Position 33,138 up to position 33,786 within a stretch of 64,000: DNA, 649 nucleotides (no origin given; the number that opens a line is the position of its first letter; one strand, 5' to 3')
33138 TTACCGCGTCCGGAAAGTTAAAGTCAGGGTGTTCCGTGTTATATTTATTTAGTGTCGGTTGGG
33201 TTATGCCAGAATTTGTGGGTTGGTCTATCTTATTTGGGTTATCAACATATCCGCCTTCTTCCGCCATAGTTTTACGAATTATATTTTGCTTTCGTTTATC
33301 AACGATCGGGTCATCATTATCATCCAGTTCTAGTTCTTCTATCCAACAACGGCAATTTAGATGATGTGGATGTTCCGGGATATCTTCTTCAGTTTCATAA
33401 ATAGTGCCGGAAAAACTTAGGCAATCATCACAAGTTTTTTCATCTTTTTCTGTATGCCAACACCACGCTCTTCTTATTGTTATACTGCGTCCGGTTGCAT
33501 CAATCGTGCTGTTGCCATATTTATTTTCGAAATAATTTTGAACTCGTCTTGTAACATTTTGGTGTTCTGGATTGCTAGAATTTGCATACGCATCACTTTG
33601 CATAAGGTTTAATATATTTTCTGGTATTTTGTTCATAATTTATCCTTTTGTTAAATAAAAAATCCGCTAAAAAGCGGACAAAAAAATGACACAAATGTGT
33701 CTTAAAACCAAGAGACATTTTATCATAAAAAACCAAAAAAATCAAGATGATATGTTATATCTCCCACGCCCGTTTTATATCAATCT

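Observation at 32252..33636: Mu F-like motif fused to a GH108 lysozyme and PG_binding_3 domain, with a co-transcribed secreted partner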

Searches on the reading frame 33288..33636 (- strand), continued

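Call 58: search_solved_structures(query=A2, max_evalue=10, show_alignments=3)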
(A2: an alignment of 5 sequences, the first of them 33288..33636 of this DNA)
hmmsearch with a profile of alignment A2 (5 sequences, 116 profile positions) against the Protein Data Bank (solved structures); distinct sequences matched with E-value up to 10: 1.
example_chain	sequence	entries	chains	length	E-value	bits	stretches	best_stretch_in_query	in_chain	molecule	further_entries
9e5c_1g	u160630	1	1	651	0.61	13.6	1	46-95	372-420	DRC1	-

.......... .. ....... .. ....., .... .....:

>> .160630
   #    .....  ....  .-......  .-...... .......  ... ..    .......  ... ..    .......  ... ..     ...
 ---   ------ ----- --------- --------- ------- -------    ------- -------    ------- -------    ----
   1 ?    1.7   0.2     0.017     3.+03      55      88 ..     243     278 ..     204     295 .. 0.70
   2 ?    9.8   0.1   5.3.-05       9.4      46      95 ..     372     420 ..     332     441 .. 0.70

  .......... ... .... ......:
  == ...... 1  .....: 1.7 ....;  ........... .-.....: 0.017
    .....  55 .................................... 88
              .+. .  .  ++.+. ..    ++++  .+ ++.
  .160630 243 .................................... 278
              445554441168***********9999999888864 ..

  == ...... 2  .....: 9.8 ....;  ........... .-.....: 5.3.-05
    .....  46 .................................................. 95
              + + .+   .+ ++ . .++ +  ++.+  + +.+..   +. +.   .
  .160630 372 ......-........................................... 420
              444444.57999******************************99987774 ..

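Call 71: find_encoding_contigs(protein=P0142, flank=10000, max_places=3)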
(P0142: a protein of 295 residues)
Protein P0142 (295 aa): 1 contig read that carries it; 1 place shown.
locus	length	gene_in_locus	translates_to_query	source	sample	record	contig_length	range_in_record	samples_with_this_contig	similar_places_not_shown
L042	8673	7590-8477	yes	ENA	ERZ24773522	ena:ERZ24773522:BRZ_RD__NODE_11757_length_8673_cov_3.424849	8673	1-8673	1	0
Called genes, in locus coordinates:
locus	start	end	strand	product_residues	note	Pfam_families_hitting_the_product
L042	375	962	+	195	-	PF00239:Resolvase, PF02796:HTH_7 (weak)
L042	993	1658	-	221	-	PF01545:Cation_efflux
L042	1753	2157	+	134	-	PF00376:MerR, PF13411:MerR_1, PF09278:MerR-DNA-bind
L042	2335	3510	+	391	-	PF00009:GTP_EFTU, PF03144:GTP_EFTU_D2, PF03143:GTP_EFTU_D3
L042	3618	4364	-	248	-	PF08282:Hydrolase_3, PF03332:PMM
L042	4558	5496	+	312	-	PF04055:Radical_SAM, PF13353:Fer4_12 (faint)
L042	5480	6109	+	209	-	PF13238:AAA_18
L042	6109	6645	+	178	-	PF01928:CYTH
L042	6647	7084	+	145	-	PF00293:NUDIX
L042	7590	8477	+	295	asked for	PF00959:Phage_lysozyme (weak)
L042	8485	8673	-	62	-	?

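Call 72: find_encoding_contigs(protein=P0183, flank=10000, max_places=3)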
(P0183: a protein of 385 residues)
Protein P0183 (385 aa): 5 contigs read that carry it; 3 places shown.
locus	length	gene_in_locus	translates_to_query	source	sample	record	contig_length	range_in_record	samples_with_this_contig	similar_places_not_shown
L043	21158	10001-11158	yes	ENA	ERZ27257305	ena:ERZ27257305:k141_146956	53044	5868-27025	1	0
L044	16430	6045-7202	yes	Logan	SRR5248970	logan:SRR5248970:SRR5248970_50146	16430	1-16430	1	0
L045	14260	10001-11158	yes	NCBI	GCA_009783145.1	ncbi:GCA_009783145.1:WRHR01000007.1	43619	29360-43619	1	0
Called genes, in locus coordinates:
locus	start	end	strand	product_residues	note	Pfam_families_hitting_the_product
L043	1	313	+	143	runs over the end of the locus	-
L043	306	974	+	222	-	PF03099:BPL_LplA_LipB, PF21948:LplA-B_cat (weak)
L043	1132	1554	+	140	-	-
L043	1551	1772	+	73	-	-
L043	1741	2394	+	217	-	PF05396:Phage_T7_Capsid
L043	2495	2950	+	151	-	-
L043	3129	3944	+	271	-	PF19821:Phage_capsid_2, PF25209:Phage_capsid_4 (weak)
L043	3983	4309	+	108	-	-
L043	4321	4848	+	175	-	-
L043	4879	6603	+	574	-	-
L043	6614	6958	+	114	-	-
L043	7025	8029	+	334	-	PF01471:PG_binding_1, PF10908:Tlde1_dom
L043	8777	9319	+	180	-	-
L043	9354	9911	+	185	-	-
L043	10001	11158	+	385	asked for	PF01551:Peptidase_M23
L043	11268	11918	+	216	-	-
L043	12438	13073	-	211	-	-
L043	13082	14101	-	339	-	PF13443:HTH_26, PF01381:HTH_3, PF13560:HTH_31 (weak)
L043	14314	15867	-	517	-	PF00772:DnaB, PF03796:DnaB_C, PF13481:AAA_25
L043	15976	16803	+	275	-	PF22530:Terminase-T7_RNaseH-like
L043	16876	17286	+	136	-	-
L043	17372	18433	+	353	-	PF00142:Fer4_NifH (weak), PF01656:CbiA, PF02374:ArsA_ATPase (weak), PF10609:ParA (faint), PF13614:AAA_31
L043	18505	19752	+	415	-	PF12236:Head-tail_con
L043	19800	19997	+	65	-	PF25181:Phage_Bbp19 (weak)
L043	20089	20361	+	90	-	-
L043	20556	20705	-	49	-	PF13978:DUF4223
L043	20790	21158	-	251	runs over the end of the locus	-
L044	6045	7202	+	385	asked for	PF01551:Peptidase_M23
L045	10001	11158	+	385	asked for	PF01551:Peptidase_M23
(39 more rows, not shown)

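Call 73: find_encoding_contigs(protein=P0130, flank=10000, max_places=3)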
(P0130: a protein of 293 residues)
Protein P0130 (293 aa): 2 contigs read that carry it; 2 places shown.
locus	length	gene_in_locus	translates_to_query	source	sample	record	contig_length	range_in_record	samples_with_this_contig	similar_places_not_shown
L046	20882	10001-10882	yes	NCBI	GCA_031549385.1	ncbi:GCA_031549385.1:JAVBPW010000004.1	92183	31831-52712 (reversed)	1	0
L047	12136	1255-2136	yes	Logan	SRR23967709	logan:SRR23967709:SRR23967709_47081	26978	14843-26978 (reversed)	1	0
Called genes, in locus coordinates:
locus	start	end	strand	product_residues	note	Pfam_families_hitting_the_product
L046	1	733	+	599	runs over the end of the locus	PF01541:GIY-YIG, PF27096:UvrC_M, PF02151:UVR (weak), PF22920:UvrC_RNaseH, PF08459:UvrC_RNaseH_dom, PF00633:HHH (faint), PF12826:HHH_2, PF14520:HHH_5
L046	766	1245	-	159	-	-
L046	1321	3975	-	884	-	PF02739:5_3_exonuc_N, PF01367:5_3_exonuc, PF00476:DNA_pol_A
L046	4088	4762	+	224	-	-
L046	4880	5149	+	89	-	-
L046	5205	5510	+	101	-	-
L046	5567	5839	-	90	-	-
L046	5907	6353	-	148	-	PF01551:Peptidase_M23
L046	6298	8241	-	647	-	-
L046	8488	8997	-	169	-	-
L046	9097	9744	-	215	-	-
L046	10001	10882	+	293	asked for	PF04233:Phage_Mu_F, PF05838:Glyco_hydro_108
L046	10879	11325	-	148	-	-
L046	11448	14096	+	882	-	PF00690:Cation_ATPase_N, PF00122:E1-E2_ATPase, PF00702:Hydrolase, PF13246:Cation_ATPase, PF00689:Cation_ATPase_C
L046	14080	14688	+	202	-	PF02245:Pur_DNA_glyco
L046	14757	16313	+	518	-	PF13091:PLDc_2, PF00614:PLDc (faint), PF13091:PLDc_2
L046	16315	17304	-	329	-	PF03706:LPG_synthase_TM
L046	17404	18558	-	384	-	PF00534:Glycos_transf_1 (weak), PF13692:Glyco_trans_1_4 (weak)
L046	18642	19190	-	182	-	-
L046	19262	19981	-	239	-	PF00005:ABC_tran, PF02463:SMC_N (weak), PF13175:AAA_15 (weak), PF13304:AAA_21 (faint)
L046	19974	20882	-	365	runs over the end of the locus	PF13458:Peripla_BP_6, PF01094:ANF_receptor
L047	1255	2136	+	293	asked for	PF04233:Phage_Mu_F, PF05838:Glyco_hydro_108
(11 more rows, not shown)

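Call 79: find_related_loci(query=P0183, collection=viral_contigs, flank=10000)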
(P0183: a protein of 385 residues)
Query P0183 (385 aa) in viral_contigs; peptide patterns used: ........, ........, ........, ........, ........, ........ (x = any residue, [..] = any of these).
49 stretches matched a pattern, but none encodes a relative of the query by tblastn (E <= 1e-3).

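Call 87: predict_structure(alignment_id=A7)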
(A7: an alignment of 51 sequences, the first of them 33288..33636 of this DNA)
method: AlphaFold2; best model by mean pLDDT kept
length: 116 residues; sequences in the alignment: 51
mean_pLDDT: 86.4   pTM: 0.66
mean pLDDT of the five models: 86.4, 85.1, 84.9, 79.5, 79.1
residues with pLDDT >= 90: 51; 70-90: 55; 50-70: 6; < 50: 4
segments of 3 or more residues with pLDDT < 50: 114-116
pLDDT, mean of each block of 10 residues (from residue 1): 81 96 97 91 86 90 89 90 80 81 89 54
secondary structure, 60 per line:
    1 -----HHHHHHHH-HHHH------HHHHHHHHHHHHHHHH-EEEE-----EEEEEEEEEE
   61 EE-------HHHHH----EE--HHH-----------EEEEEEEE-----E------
elements in order: H6-13 H15-18 H25-40 E42-45 E51-62 H70-74 E97-104

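Call 90: fold_search(model_id=the predicted structure, library=viral)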
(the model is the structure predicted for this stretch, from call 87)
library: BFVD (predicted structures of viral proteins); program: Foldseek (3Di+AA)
matches with E <= 10: 499; with E <= 0.001: 0
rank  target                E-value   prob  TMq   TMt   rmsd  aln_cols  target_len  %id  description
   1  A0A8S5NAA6            1.4e-02  0.90  0.32  0.26  15.2       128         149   16  Minor capsid protein (Fragment) [Siphoviridae sp. ctBmU27]
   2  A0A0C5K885            2.2e-02  0.93  0.35  0.27  10.7       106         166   23  (no name in the UniProt tables at hand)
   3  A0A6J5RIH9            2.3e-02  0.96  0.34  0.06   9.9        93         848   19  Phage head morphogenesis domain containing protein [uncultured Caudovirales phage]
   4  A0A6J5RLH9            2.8e-02  0.93  0.32  0.14   9.0        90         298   23  Phage head morphogenesis domain containing protein [uncultured Caudovirales phage]
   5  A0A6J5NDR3            4.1e-02  1.00  0.32  0.12   3.5        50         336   28  Phage head morphogenesis domain [uncultured Caudovirales phage]
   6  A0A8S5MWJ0            4.1e-02  1.00  0.31  0.06   2.7        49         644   37  Minor capsid protein [Siphoviridae sp. ctsBB38]
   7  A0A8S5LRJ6            4.6e-02  0.92  0.37  0.16  10.5       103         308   13  Minor capsid protein [Myoviridae sp. ctmii12]
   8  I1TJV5                4.9e-02  0.99  0.30  0.15   2.9        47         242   32  (no name in the UniProt tables at hand)
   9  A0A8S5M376            4.9e-02  0.95  0.30  0.10   7.0        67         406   24  Minor capsid protein [Siphoviridae sp. ctQJR51]
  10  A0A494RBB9            4.9e-02  0.94  0.31  0.15   9.6        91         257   19  (no name in the UniProt tables at hand)
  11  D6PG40                6.7e-02  0.89  0.37  0.26  14.9        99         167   22  (no name in the UniProt tables at hand)
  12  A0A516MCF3            7.6e-02  0.85  0.33  0.12   9.9        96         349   14  (no name in the UniProt tables at hand)
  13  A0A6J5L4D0            8.1e-02  0.84  0.34  0.07  10.8        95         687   22  Bacteriophage/Gene transfer agent portal protein [uncultured Caudovirales phage]
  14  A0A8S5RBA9            8.6e-02  0.82  0.31  0.29  13.6        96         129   18  Minor capsid protein [virus sp. ctLl75]
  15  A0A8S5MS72            9.2e-02  0.69  0.29  0.16   8.9        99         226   24  Minor capsid protein [Podoviridae sp. ctwV53]
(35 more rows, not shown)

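Call 91: fold_search(model_id=the predicted structure, library=pdb)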
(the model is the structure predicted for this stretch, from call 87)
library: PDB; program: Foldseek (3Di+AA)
matches with E <= 10: 197; with E <= 0.001: 0
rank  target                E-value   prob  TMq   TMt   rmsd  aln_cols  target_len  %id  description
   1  3pgz_B                1.5e+00  0.09  0.19  0.20   6.5        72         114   10  Crystal structure of a single strand binding protein (SSB) from bartonella henselae (released 2010-12-22)
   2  5oed_A                1.6e+00  0.13  0.27  0.17  14.3        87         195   14  Human Rab32:GDP in complex with Salmonella GtgE C45A mutant (released 2018-01-10)
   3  3nja_C                1.6e+00  0.04  0.15  0.16  14.8        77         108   13  The crystal structure of the PAS domain of a GGDEF family protein from Chromobacterium violaceum ATCC 12472. (released 2010-08-18)
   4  2fxq                  1.8e+00  0.06  0.17  0.11   8.0        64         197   11  Single-stranded DNA-binding protein from Thermus aquaticus (released 2006-02-14)
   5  5jql_E                2.3e+00  0.03  0.15  0.13   8.0        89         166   12  Crystal Structure of Phosphatidic acid Transporter Ups1/Mdm35 Void of Bound Phospholipid from Saccharomyces Cerevisiae (released 2017-07-12)
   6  7qoi_FE               2.6e+00  0.07  0.26  0.07  12.1       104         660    9  Unique vertex of the phicrAss001 virion (released 2023-03-29)
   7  7qog_A                2.6e+00  0.06  0.22  0.05  14.0        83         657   10  Portal protein assembly of the phicrAss001 virion with C12 symmetry imposed (released 2023-03-29)
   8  1eqq_D                2.7e+00  0.09  0.18  0.18   5.7        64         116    6  SINGLE STRANDED DNA BINDING PROTEIN AND SSDNA COMPLEX (released 2003-09-23)
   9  6auj_B                2.7e+00  0.09  0.17  0.09   8.3        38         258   18  Crystal structure of thymidylate synthase from Elizabethkingia anophelis NUHP1 (released 2017-09-27)
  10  5odp_G                2.7e+00  0.08  0.18  0.20   8.0        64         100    9  Salinibacter ruber Single-Strand Binding protein D17K D71K mutant (released 2018-08-01)
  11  5odn_B                2.7e+00  0.08  0.19  0.20   7.6        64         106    9  Salinibacter ruber Single-Strand Binding protein (released 2018-08-01)
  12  7sl4_A                2.7e+00  0.01  0.11  0.03  14.2        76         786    6  Full-length insulin receptor bound with site 2 binding deficient mutant insulin (B-L17R) -- asymmetric conformation (released 2022-03-30)
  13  8w85_D                2.7e+00  0.01  0.15  0.11  17.2       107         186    9  HLA-DQ2.5-gamma2 gliadin peptide in complex with DQN0385AE01 (released 2023-11-08)
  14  7f2n_A                2.9e+00  0.08  0.19  0.19   7.6        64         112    8  Crystal structure of SSB from Klebsiella pneumonia. (released 2021-11-10)
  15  6e0a_B                2.9e+00  0.04  0.16  0.08  14.0        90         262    9  Crystal Structure of Helicobacter pylori TlpA Chemoreceptor Ligand Binding Domain (released 2018-09-12)
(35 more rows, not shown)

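Call 92: find_related_loci(query=P0134, collection=viral_contigs, flank=8000)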
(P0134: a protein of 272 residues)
Query P0134 (272 aa) in viral_contigs; peptide patterns used: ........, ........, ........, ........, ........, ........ (x = any residue, [..] = any of these).
4 stretches matched a pattern, but none encodes a relative of the query by tblastn (E <= 1e-3).

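Call 93: find_related_loci(query=P0159, collection=viral_contigs, flank=8000)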
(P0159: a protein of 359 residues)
Query P0159 (359 aa) in viral_contigs; peptide patterns used: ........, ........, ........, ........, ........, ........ (x = any residue, [..] = any of these).
7 stretches matched a pattern, but none encodes a relative of the query by tblastn (E <= 1e-3).

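Call 94: find_related_loci(query=P0144, collection=viral_contigs, flank=8000)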
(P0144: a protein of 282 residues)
Query P0144 (282 aa) in viral_contigs; peptide patterns used: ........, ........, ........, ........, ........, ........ (x = any residue, [..] = any of these).
45 stretches matched a pattern, but none encodes a relative of the query by tblastn (E <= 1e-3).

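Call 95: find_encoding_contigs(protein=P0134, flank=10000, max_places=3)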
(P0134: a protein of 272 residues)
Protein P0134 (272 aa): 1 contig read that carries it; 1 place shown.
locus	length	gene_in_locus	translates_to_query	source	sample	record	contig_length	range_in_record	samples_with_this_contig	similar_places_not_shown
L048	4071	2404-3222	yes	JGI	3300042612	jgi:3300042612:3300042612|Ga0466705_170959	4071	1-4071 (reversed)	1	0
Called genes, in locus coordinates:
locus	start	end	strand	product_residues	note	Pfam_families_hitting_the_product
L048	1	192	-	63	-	?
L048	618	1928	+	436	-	PF01476:LysM, PF23457:LysM2_NFP (faint), PF01476:LysM, PF01551:Peptidase_M23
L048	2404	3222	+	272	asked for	-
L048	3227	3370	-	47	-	-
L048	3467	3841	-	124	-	-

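Call 96: find_encoding_contigs(protein=P0159, flank=10000, max_places=3)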
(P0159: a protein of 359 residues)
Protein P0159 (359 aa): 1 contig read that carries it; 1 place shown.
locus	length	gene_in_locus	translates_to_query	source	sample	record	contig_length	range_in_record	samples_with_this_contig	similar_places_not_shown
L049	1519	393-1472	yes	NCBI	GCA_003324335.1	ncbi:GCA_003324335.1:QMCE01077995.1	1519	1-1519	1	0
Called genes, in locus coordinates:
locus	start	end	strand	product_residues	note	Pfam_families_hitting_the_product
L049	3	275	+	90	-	?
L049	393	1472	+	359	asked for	PF00959:Phage_lysozyme (weak)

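Call 107: search_protein_families(library=pfam, proteins=[L038:7245-8126:+, L030:3323-4126:+, L031:3488-4111:+, L036:2222-2737:-, L046:10879-11325:-, L036:1080-1634:+, L036:1650-2036:+], max_evalue=1)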
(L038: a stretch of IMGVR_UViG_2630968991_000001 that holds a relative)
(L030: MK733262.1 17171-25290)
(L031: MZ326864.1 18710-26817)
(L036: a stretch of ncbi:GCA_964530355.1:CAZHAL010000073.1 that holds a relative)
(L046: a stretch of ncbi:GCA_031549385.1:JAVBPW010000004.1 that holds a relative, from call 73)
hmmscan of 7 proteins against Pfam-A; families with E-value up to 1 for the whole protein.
L038:7245-8126:+ (293 aa): 1 family
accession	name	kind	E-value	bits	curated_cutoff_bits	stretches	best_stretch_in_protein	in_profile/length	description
PF07292.18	NID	-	0.25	12.3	25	0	232-259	45-74/90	Nmi/IFP 35 domain (NID)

L030:3323-4126:+ (267 aa): 1 family
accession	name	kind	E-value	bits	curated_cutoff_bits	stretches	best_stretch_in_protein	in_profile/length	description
PF01322.25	Cytochrom_C_2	-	0.35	12.3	26.5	1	150-194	58-102/121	Cytochrome C'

L031:3488-4111:+ (207 aa): 0 families

L036:2222-2737:- (171 aa): 6 families
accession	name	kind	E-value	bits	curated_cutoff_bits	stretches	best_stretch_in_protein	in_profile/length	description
PF20612.3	SHOCT_2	-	0.0038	17.8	24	1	147-168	14-35/53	SHOCT domain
PF09732.14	CactinC_cactus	-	0.0042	17.5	30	1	59-110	62-112/125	Cactus-binding C-terminus of cactin protein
PF14068.11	YuiB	-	0.012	16.6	27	1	74-132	27-85/101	Putative membrane protein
PF06552.18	TOM20_plant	-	0.042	14.1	20.6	1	71-124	69-120/187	Plant specific mitochondrial import receptor subunit TOM20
PF06518.16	DUF1104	-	0.059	14.1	25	0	94-125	41-72/92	Protein of unknown function (DUF1104)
PF08935.16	VP4_2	-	0.2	12.7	22.2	1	88-114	21-48/84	Viral protein VP4 subunit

L046:10879-11325:- (148 aa): 0 families

L036:1080-1634:+ (184 aa): 1 family
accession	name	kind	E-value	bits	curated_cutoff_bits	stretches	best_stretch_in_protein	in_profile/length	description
PF14625.12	Lustrin_cystein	-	0.77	10.6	27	1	55-84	8-37/46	Lustrin, cysteine-rich repeated domain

L036:1650-2036:+ (128 aa): 2 families
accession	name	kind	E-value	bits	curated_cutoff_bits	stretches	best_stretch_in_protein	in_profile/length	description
PF07007.17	LprI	-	0.0056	17.5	22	1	74-104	12-42/106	Lysozyme inhibitor LprI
PF21593.2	DUF6853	-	0.025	15.4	27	1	21-97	40-113/120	Family of unknown function (DUF6853)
